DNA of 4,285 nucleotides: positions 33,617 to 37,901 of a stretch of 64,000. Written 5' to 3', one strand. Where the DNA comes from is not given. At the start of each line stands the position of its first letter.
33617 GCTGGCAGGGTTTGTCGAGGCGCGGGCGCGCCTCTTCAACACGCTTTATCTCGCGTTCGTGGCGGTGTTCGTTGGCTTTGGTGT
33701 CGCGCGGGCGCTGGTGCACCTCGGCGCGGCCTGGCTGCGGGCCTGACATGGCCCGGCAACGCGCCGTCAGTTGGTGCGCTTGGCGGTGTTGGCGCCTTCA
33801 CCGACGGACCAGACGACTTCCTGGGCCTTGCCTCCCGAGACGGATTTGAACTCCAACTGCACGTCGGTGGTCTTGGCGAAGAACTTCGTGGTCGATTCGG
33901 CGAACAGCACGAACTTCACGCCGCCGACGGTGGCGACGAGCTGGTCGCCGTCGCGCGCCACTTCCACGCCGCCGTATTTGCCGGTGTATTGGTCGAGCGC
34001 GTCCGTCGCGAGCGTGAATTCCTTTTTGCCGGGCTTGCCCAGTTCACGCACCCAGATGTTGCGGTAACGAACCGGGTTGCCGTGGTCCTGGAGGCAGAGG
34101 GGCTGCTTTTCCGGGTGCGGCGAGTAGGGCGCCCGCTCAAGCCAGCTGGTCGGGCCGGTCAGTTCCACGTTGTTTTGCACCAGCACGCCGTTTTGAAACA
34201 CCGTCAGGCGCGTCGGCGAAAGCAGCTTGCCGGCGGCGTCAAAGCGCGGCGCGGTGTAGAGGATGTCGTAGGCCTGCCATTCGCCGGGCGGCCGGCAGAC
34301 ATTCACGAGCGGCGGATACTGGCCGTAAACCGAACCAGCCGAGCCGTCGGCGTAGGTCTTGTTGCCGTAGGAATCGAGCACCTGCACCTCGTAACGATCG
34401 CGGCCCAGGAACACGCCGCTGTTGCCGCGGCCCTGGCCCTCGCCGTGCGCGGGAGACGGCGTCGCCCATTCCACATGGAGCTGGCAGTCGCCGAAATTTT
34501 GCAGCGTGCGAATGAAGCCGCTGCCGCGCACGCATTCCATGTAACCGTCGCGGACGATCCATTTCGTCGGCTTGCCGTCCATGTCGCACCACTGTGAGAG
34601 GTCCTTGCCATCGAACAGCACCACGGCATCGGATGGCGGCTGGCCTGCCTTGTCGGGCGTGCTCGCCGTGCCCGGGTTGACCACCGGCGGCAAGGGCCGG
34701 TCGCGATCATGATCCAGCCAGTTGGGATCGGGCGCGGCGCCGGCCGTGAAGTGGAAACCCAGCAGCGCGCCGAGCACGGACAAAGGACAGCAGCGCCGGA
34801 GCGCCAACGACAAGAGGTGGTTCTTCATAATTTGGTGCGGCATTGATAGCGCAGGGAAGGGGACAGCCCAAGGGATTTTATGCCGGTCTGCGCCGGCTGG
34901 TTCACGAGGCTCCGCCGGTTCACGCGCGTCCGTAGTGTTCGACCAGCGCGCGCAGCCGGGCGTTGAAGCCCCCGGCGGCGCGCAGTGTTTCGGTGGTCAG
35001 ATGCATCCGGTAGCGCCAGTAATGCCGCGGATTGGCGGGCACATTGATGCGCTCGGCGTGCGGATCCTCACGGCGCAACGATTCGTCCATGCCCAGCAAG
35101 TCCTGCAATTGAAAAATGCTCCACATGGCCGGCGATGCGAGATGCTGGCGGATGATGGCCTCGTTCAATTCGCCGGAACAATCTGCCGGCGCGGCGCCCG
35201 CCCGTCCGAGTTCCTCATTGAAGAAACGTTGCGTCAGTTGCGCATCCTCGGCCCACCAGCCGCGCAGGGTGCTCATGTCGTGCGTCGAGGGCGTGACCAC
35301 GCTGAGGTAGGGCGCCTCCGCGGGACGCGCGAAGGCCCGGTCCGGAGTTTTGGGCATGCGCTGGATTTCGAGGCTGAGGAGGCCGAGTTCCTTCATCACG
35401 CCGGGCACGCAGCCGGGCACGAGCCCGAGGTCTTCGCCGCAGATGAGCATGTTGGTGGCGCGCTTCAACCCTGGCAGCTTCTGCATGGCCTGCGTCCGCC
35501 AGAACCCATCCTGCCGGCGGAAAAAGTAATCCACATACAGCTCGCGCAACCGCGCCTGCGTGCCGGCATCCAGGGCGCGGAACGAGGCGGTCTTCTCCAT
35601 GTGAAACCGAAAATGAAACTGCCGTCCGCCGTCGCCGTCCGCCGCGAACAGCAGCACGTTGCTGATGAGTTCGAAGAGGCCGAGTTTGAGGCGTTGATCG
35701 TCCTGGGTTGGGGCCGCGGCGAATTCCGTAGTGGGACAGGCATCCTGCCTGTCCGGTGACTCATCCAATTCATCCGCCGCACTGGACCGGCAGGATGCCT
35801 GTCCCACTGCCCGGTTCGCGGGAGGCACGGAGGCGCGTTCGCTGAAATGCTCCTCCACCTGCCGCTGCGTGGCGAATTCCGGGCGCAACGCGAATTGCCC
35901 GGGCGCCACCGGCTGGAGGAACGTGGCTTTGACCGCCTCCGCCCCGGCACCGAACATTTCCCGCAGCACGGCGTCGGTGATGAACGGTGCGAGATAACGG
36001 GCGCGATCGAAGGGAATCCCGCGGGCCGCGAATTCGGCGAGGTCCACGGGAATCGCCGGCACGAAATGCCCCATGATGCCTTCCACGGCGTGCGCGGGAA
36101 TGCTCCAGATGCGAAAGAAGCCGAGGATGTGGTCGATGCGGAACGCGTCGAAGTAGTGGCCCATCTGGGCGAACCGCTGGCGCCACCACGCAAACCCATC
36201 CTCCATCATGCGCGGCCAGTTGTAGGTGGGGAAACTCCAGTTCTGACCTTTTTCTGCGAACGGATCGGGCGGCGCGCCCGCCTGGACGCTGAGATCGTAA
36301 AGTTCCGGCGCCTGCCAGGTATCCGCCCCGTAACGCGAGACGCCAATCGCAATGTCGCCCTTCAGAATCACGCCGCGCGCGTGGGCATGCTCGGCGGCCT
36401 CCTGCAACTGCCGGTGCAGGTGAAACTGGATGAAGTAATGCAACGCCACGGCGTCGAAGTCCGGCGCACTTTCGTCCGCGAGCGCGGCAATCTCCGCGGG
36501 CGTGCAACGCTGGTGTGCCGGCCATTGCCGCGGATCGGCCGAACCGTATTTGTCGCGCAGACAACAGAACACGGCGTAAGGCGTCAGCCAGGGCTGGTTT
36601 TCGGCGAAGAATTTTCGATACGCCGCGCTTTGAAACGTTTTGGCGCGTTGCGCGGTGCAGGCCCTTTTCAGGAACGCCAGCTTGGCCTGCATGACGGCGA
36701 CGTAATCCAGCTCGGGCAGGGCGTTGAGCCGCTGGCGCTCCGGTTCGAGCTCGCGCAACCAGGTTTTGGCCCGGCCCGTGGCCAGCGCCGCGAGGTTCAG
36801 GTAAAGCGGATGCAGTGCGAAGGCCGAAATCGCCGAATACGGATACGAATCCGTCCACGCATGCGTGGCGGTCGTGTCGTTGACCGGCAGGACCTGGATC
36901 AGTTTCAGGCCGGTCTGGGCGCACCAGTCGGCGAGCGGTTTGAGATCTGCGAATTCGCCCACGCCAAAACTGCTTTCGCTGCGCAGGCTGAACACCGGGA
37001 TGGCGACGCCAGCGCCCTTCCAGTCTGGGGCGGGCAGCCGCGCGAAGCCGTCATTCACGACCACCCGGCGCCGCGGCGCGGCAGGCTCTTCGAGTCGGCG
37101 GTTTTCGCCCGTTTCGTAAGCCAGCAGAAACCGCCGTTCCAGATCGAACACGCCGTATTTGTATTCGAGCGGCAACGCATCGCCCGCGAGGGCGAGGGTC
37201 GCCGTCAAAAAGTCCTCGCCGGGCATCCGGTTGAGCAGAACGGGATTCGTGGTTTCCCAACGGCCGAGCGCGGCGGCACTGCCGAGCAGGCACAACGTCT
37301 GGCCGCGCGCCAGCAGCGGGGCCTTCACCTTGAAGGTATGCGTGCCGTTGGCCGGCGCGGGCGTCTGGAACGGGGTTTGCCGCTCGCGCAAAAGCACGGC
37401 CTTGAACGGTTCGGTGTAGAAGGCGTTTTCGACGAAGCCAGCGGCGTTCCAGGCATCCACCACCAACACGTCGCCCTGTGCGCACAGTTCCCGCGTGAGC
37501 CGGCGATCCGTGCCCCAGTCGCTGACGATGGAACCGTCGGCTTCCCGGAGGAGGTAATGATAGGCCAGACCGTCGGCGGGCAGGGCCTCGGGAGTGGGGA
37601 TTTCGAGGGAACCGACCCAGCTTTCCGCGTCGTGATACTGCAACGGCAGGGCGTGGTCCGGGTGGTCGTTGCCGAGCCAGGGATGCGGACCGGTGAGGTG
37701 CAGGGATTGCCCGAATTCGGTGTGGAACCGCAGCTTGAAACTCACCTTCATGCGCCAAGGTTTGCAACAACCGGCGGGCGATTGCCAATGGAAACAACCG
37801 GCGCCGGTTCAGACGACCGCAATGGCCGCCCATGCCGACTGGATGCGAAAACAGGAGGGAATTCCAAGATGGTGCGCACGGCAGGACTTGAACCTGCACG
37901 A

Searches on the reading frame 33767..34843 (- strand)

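Call 91: search_protein_families(library=pfam, proteins=[window:33767-34843:-], max_evalue=0.00001)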
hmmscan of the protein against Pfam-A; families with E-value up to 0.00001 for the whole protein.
window:33767-34843:- (358 aa): 1 family
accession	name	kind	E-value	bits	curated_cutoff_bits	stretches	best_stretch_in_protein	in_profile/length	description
PF06439.18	3keto-disac_hyd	-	1.3e-43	149.7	26.8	1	73-266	2-187/187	3-keto-disaccharide hydrolase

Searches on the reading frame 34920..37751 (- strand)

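Call 91: search_protein_families(library=pfam, proteins=[window:34920-37751:-], max_evalue=0.00001)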
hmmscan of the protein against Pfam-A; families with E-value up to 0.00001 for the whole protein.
window:34920-37751:- (943 aa): 2 families
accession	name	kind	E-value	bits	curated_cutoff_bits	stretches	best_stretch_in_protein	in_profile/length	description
PF02446.23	Glyco_hydro_77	-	7.9e-143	477.1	25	1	251-917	1-460/465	4-alpha-glucanotransferase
PF00686.25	CBM_20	-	5.8e-17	61.7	23.3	2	2-86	3-86/97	Starch binding domain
